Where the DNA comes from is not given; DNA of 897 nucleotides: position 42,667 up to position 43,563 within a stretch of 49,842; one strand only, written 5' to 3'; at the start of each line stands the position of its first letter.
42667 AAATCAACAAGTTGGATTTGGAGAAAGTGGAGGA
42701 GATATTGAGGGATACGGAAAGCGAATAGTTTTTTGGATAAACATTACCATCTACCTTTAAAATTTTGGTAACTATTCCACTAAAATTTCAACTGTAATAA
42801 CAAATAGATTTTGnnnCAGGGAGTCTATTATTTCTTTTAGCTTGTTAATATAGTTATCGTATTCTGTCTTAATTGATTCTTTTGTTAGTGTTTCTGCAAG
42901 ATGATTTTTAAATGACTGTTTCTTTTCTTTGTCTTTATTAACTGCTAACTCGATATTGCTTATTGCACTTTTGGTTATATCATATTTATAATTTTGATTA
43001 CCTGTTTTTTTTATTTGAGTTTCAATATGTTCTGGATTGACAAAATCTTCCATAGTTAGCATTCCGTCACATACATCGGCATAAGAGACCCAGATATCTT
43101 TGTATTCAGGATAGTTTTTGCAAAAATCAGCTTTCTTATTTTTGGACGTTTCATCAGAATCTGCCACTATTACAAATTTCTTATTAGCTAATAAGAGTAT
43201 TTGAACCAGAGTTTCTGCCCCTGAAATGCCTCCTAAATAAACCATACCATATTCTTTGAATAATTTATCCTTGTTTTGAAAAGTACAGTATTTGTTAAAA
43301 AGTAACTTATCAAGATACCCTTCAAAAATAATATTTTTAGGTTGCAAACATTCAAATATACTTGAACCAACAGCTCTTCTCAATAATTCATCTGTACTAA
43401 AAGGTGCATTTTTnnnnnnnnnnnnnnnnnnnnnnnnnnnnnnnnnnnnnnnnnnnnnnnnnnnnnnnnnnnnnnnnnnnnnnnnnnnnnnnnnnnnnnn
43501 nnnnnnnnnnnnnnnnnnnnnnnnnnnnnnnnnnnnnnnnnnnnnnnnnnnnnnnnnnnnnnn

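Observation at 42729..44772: Stand-alone OLD-family ATPase-TOPRIM nuclease on a sharply AT-rich islet: candidate single-gene defence module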

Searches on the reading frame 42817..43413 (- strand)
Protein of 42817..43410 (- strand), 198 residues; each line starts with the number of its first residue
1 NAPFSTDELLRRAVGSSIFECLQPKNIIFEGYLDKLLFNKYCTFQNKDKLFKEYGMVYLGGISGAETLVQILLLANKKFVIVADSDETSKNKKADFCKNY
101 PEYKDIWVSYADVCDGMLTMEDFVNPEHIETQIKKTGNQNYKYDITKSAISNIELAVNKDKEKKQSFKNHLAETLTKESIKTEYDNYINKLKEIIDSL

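Call 6: search_protein_families(library=pfam, proteins=[window:42817-43410:-], max_evalue=10)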
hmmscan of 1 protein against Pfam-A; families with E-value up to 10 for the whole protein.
seq(198 aa): 4 families
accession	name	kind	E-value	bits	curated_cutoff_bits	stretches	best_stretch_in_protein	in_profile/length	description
PF24395.1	OLD-like_TOPRIM_1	-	0.0026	18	27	1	27-145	3-120/162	OLD-like TOPRIM 1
PF20469.4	OLD-like_TOPRIM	-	0.0056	17.6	23.2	1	26-86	6-67/67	Overcoming lysogenization defect protein-like, TOPRIM domain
PF13155.12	Toprim_2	-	0.075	13.8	22.1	1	27-91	1-57/88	Toprim-like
PF00471.26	Ribosomal_L33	-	0.12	13.2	25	1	34-53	26-45/47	Ribosomal protein L33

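Call 7: search_protein_families(library=padloc, proteins=[window:42817-43410:-], max_evalue=10)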
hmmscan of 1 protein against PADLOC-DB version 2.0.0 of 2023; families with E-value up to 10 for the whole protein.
seq(198 aa): 0 families

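Call 70: predict_structure(alignment_id=A4)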
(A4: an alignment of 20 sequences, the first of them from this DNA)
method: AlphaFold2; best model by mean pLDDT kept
length: 199 residues; sequences in the alignment: 20
mean_pLDDT: 89.3   pTM: 0.83
mean pLDDT of the five models: 89.3, 87.9, 87.4, 85.9, 84.7
residues with pLDDT >= 90: 148; 70-90: 34; 50-70: 16; < 50: 1
segments of 3 or more residues with pLDDT < 50: none
pLDDT, mean of each block of 10 residues (from residue 1): 64 66 87 94 95 91 76 86 92 92 92 93 96 93 94 94 95 96 96 95
secondary structure, 60 per line:
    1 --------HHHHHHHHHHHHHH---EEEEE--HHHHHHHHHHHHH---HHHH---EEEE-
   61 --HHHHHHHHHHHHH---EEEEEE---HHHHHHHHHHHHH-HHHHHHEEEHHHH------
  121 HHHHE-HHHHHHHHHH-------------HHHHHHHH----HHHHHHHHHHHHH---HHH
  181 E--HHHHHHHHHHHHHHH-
elements in order: H9-22 E26-30 H33-45 H49-52 E56-59 H63-75 E79-84 H88-100 H102-107 E108-110 H111-114 H121-124 H127-136 H150-157 H162-174 H184-198

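Call 72: fold_search(model_id=the predicted structure, library=pdb)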
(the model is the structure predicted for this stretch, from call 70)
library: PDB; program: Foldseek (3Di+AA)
matches with E <= 10: 764; with E <= 0.001: 4
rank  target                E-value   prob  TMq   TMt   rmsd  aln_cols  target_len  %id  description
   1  6nk8_A                7.5e-05  1.00  0.45  0.45   7.6       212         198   12  C-terminal region of the Burkholderia pseudomallei OLD protein (released 2019-08-07)
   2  6nk8_B                3.6e-04  1.00  0.46  0.45   7.7       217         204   12  C-terminal region of the Burkholderia pseudomallei OLD protein (released 2019-08-07)
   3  6njw                  4.6e-04  1.00  0.48  0.47   5.7       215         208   14  C-terminal region of the Xanthomonas campestris pv. campestris OLD protein phased with platinum (released 2019-08-07)
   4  6njv                  8.0e-04  1.00  0.48  0.47   6.9       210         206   14  C-terminal region of the Xanthomonas campestris pv. campestris OLD protein phased with iodine (released 2019-08-07)
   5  6njx                  1.0e-03  1.00  0.50  0.49   5.6       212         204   14  C-terminal region of the Xanthomonas campestris pv. campestris OLD protein phased with mercury (released 2019-08-07)
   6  3adc_A                1.9e-02  0.21  0.20  0.17  26.1       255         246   13  Crystal structure of O-phosphoseryl-tRNA kinase complexed with selenocysteine tRNA and AMPPNP (crystal type 2) (released 2010-07-28)
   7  3adc_B                3.4e-02  0.15  0.19  0.16  26.9       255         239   12  Crystal structure of O-phosphoseryl-tRNA kinase complexed with selenocysteine tRNA and AMPPNP (crystal type 2) (released 2010-07-28)
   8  8wy5_A                7.1e-02  0.41  0.32  0.16  12.6       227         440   13  Structure of Gabija GajA in complex with DNA (released 2024-02-28)
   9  8x5i_C                7.5e-02  0.57  0.36  0.18  11.3       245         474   12  Structure of ATP/Mg2+ bound Gabija GajA (released 2024-02-28)
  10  8jq9_A                8.5e-02  0.77  0.43  0.22   7.8       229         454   13  Structure of Gabija GajA (released 2024-02-28)
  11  8wy5_B                1.0e-01  0.69  0.46  0.24   9.1       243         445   13  Structure of Gabija GajA in complex with DNA (released 2024-02-28)
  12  8k3f_B                1.1e-01  0.60  0.31  0.33   9.9       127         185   14  Crystal structure of the recombination mediator protein RecR from Campylobacter jejuni (released 2023-11-01)
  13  6p74                  1.1e-01  0.57  0.35  0.16  13.3       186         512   13  OLD nuclease from Thermus Scotoductus (released 2020-01-29)
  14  2fmn_A                1.1e-01  0.15  0.17  0.13  14.9       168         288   10  Ala177Val mutant of E. coli Methylenetetrahydrofolate Reductase complex with LY309887 (released 2006-04-25)
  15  8tjy_A                1.2e-01  0.60  0.39  0.19  10.7       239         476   14  Structure of Gabija AB complex (released 2024-04-24)
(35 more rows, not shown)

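Call 81: search_protein_representatives(alignment_id=A4)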
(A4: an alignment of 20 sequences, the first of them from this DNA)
Query: 20 sequences, 198 profile positions. Proteins with E-value up to 0.001 (for the whole library): 427; up to 1e-10: 328; up to 1e-30: 21. The best 150 are listed.
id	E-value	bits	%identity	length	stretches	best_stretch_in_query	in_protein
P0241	2.3e-86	304.8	-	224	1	2-197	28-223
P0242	1.5e-84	299.0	-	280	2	2-196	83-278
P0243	9.0e-83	293.1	-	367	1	2-196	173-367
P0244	2.8e-81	288.3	-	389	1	2-193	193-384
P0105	3.8e-79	281.3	-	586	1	1-197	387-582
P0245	2.9e-68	245.8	-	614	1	1-195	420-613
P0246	1.4e-64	233.8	-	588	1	2-196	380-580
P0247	2.9e-63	229.5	-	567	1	2-191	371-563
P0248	7.5e-60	218.3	-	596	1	2-196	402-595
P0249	1.0e-56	208.1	-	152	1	49-197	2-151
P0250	3.0e-48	180.5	-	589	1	2-197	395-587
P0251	1.2e-47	178.5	-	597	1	4-198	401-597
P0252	1.7e-46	174.7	-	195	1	12-198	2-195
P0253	5.0e-42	160.2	-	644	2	4-165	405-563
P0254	3.2e-41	157.5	-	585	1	1-193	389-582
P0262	1.5e-28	116.1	-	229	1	2-195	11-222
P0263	3.2e-28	115.1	-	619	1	3-198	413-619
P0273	3.5e-26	108.5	-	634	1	2-196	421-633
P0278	1.8e-25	106.1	-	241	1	3-198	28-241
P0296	1.3e-23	100.0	-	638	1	3-196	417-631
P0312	1.1e-22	97.1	-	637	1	2-194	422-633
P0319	3.8e-22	95.3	-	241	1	2-193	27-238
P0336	2.1e-21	92.8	-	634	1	3-195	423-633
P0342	3.4e-21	92.2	-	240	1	4-196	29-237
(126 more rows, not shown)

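Call 82: search_protein_families(library=padloc, proteins=[P0273, P0296, P0312, P0336, P0263, P0245, P0278, P0319, P0342, P0262], max_evalue=0.00001)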
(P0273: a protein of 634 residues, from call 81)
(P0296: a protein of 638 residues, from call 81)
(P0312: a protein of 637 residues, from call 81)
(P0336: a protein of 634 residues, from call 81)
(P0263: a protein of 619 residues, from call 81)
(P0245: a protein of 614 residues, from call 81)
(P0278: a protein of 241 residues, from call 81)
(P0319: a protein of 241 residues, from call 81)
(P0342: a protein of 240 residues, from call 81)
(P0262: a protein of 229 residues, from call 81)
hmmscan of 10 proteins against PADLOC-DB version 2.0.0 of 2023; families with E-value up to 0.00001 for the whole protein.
P0273 (634 aa): 55 families (the best 25 are shown)
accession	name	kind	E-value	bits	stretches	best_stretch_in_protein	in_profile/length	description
PDLC02358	Old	-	1e-24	85.3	2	313-519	243-460/578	Old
PDLC04175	HEC-01A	-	5.6e-18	63.1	1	315-423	236-339/363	-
PDLC02979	AriA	-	5.8e-18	63.8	1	1-396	1-373/373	-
PDLC04168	GajA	-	6.7e-17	59.4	2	2-46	3-47/570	-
PDLC04176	HEC-01A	-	8.8e-17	59.5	2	1-51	1-51/371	-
PDLC02980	AriA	-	3.1e-16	58.2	1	291-397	204-304/304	-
PDLC04178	HEC-01A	-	2.2e-15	54.6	2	2-46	8-51/399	-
PDLC02915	ATPase-Toprim_I-B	-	5e-15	53.3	1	324-585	225-474/623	-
PDLC00271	PtuA1|PtuA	-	1.3e-14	52.6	2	1-56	1-56/421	AAA ATPase domain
PDLC02335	AbiLi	-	2.2e-14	51.2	1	3-422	50-265/326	AbiLi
PDLC04135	mad3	-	2e-13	48.6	1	3-59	2-65/374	mads_3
PDLC04179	HEC-01A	-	1.5e-12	45.4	1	3-46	2-44/459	-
PDLC00072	GajA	-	1.3e-11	41.7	1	1-55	1-55/709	AAA ATPase domain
PDLC00102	GajA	-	1.4e-11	41.6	1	1-149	1-147/532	AAA ATPase domain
PDLC00289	PtuA1|PtuA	-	1.5e-11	42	1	307-418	207-313/404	AAA ATPase domain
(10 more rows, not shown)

P0296 (638 aa): 43 families (the best 25 are shown)
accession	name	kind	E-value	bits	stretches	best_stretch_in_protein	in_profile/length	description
PDLC02358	Old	-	4.9e-29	99.6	2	319-534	252-477/578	Old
PDLC02979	AriA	-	4.4e-23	80.7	1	1-391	1-373/373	-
PDLC04175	HEC-01A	-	2.4e-17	61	1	285-420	208-341/363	-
PDLC04176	HEC-01A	-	3.9e-16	57.4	2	1-48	1-48/371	-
PDLC02915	ATPase-Toprim_I-B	-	8.5e-16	55.9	1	252-554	166-451/623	-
PDLC04178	HEC-01A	-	2.5e-14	51.1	1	273-417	222-359/399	-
PDLC00271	PtuA1|PtuA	-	2.4e-13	48.4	1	1-69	1-72/421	AAA ATPase domain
PDLC00070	GajA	-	6.9e-13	46.1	1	318-423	258-369/596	AAA ATPase domain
PDLC02335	AbiLi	-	7.8e-12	42.9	1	3-409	50-255/326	AbiLi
PDLC02981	AriAB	-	7.9e-12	42.6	1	1-55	1-55/694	-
PDLC04168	GajA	-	3.9e-11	40.4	1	1-45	1-46/570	-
PDLC00062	GajA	-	7.7e-11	39.1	0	1-44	1-43/639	AAA ATPase domain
PDLC02980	AriA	-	8.5e-11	40.4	1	34-392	10-304/304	-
PDLC00289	PtuA1|PtuA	-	1.7e-10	38.5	1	313-412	218-312/404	AAA ATPase domain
PDLC04214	HEC-02A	-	2.3e-10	38.3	1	310-394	203-285/338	-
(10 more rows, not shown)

P0312 (637 aa): 96 families (the best 25 are shown)
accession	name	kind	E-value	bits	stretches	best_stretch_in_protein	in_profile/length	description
PDLC02358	Old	-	3.7e-33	113.2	2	328-524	255-461/578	Old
PDLC02979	AriA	-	1.5e-25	88.8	2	1-116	1-107/373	-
PDLC04178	HEC-01A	-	7.2e-25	85.8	2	271-423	214-359/399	-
PDLC04175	HEC-01A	-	3.9e-24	83.4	2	322-425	242-340/363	-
PDLC04177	HEC-01A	-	2.6e-20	70.8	1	277-424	224-369/393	-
PDLC02915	ATPase-Toprim_I-B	-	5.1e-20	69.8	2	279-424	175-330/623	-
PDLC04176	HEC-01A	-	1.5e-19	68.6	2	1-56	1-56/371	-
PDLC02980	AriA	-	3.3e-19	68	2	318-398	227-304/304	-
PDLC04135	mad3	-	1.7e-18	65.3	1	2-422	1-352/374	mads_3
PDLC02335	AbiLi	-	1.5e-17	61.6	1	3-420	50-262/326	AbiLi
PDLC00271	PtuA1|PtuA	-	2.7e-17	61.4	1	1-98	1-99/421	AAA ATPase domain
PDLC00078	GajA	-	9.1e-17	58.9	1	1-92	1-88/580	AAA ATPase domain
PDLC00070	GajA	-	6e-16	56.2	2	1-58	1-55/596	AAA ATPase domain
PDLC00278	PtuA1|PtuA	-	9.8e-16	56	1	1-85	1-81/436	AAA ATPase domain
PDLC00067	GajA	-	1.4e-15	54.8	2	2-65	4-67/604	AAA ATPase domain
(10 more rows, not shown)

P0336 (634 aa): 76 families (the best 25 are shown)
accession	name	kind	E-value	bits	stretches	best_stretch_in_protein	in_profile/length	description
PDLC02358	Old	-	6.2e-32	109.1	2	331-541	258-474/578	Old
PDLC02979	AriA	-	3.4e-25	87.6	1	1-397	1-373/373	-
PDLC02335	AbiLi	-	1.6e-21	74.7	1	3-419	50-261/326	AbiLi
PDLC04175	HEC-01A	-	5.7e-21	73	2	321-423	241-338/363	-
PDLC04178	HEC-01A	-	8.9e-20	69.1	2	2-48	8-52/399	-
PDLC02980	AriA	-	2.9e-18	64.9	1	236-398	121-304/304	-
PDLC04135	mad3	-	5.8e-18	63.6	1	2-420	1-350/374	mads_3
PDLC04389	PDC-M07A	-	7.9e-17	59.4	2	274-400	244-374/443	-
PDLC04176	HEC-01A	-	4.7e-16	57.1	2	1-61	1-60/371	-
PDLC04168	GajA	-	8e-16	55.8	2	1-57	1-58/570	-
PDLC02915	ATPase-Toprim_I-B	-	1.4e-15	55.1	2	262-397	169-299/623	-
PDLC04177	HEC-01A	-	2.2e-15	54.6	1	271-405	228-349/393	-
PDLC00267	PtuA1|PtuA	-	3e-15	54.3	2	324-438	249-368/438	AAA ATPase domain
PDLC00086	GajA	-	3.5e-15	53.8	1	1-49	1-47/600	AAA ATPase domain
PDLC04393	PDC-M07A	-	2.1e-14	51.4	1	3-62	2-60/435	-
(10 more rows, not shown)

P0263 (619 aa): 81 families (the best 25 are shown)
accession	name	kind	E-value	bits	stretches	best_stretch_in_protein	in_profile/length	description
PDLC02358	Old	-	9.5e-30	101.9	2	342-590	283-525/578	Old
PDLC02979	AriA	-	8.8e-23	79.7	1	1-387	1-373/373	-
PDLC04178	HEC-01A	-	4.1e-19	66.9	2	2-50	8-55/399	-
PDLC04175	HEC-01A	-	2e-18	64.6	2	307-413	237-338/363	-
PDLC02335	AbiLi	-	2.1e-16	57.9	1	2-400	49-251/326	AbiLi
PDLC00271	PtuA1|PtuA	-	2.3e-15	55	1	1-53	1-53/421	AAA ATPase domain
PDLC04135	mad3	-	3.5e-15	54.4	1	3-408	2-348/374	mads_3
PDLC04176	HEC-01A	-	3.1e-14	51.1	1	1-53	1-53/371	-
PDLC00278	PtuA1|PtuA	-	1e-13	49.4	1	1-51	1-51/436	AAA ATPase domain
PDLC00267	PtuA1|PtuA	-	4.6e-13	47.1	1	1-44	1-44/438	AAA ATPase domain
PDLC04168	GajA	-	8.6e-13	45.8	1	2-55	3-57/570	-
PDLC00094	GajA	-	1.2e-12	45.1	1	1-51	1-50/569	AAA ATPase domain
PDLC04180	HEC-01A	-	2.9e-12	44.5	1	1-48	1-47/382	-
PDLC00290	PtuA1|PtuA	-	4.3e-12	44.1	1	1-119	1-119/414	AAA ATPase domain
PDLC00289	PtuA1|PtuA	-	8.2e-12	42.9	2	343-435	248-333/404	AAA ATPase domain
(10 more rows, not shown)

P0245 (614 aa): 73 families (the best 25 are shown)
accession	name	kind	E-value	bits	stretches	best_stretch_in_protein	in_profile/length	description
PDLC02979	AriA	-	1e-26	92.6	1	1-395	1-373/373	-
PDLC02358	Old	-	2.1e-25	87.5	2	281-598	210-528/578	Old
PDLC04178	HEC-01A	-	2.7e-18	64.2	2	316-404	255-340/399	-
PDLC00271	PtuA1|PtuA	-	1.1e-16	59.5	1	1-436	1-360/421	AAA ATPase domain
PDLC02980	AriA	-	1.9e-16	58.9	1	283-396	220-304/304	-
PDLC00070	GajA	-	3e-16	57.2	2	1-64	1-60/596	AAA ATPase domain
PDLC02335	AbiLi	-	3.8e-16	57.1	1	2-421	49-257/326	AbiLi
PDLC04135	mad3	-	1.5e-15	55.6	1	2-413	1-345/374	mads_3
PDLC04175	HEC-01A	-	7.5e-15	52.8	2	313-417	233-334/363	-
PDLC00311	PtuA1|PtuA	-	1.5e-13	48.6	1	1-69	1-69/455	AAA ATPase domain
PDLC00102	GajA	-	1.9e-13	47.8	2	350-554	286-485/532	AAA ATPase domain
PDLC00277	PtuA1|PtuA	-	2.3e-13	48.1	1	1-67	1-67/423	AAA ATPase domain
PDLC00075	GajA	-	3e-13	47.1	1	311-463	232-376/536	AAA ATPase domain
PDLC00278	PtuA1|PtuA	-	3.2e-13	47.7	1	1-63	1-65/436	AAA ATPase domain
PDLC04149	HEC-04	-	4.7e-13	46.6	1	255-395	141-277/494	-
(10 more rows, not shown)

P0278 (241 aa): 1 family
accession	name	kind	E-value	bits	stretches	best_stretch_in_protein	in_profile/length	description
PDLC02358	Old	-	8.4e-06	22.8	0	1-140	328-475/578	Old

P0319 (241 aa): 0 families

P0342 (240 aa): 0 families

P0262 (229 aa): 0 families
